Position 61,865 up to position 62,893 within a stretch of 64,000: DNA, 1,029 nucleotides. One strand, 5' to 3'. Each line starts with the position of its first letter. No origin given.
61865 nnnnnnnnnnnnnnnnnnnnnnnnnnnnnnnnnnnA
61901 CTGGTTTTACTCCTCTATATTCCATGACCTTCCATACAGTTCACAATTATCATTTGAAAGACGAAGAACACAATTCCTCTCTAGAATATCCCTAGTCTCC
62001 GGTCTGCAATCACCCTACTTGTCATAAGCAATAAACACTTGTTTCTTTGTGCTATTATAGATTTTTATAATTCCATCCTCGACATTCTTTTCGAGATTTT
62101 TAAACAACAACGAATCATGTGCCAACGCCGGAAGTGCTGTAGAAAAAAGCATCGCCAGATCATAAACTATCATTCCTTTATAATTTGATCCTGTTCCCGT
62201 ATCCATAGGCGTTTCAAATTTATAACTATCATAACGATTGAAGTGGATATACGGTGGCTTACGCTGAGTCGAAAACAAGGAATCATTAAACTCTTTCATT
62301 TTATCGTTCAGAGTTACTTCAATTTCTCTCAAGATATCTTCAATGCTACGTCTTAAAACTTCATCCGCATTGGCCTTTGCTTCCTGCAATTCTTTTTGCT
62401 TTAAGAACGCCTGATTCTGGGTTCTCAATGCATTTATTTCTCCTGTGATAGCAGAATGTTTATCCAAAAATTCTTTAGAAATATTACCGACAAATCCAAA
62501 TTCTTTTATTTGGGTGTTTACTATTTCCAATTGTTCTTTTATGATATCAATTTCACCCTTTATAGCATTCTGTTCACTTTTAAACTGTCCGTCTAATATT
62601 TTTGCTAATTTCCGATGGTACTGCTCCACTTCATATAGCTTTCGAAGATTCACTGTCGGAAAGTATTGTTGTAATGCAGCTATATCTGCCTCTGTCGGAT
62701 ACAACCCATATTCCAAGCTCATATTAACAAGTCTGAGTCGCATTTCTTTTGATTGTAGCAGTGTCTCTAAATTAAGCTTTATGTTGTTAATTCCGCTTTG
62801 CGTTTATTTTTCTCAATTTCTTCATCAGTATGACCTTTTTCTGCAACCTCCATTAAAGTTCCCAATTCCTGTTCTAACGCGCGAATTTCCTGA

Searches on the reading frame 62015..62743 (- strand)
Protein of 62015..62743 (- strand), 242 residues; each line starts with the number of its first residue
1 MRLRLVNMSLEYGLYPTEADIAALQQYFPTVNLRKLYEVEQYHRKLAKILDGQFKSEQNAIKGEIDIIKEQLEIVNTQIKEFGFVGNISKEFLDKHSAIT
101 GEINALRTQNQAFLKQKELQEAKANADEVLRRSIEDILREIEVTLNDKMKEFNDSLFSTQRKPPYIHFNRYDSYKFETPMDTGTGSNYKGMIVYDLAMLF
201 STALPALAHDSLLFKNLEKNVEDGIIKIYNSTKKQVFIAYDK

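Call 48: search_protein_families(library=pfam, proteins=[window:62015-62743:-])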
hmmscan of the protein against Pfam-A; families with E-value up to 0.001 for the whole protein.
window:62015-62743:- (242 aa): 1 family
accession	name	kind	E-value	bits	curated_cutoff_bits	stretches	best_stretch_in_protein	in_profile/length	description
PF10088.15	DUF2326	-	1.3e-12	48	28.7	1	157-242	6-102/141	Uncharacterised protein conserved in bacteria (DUF2326)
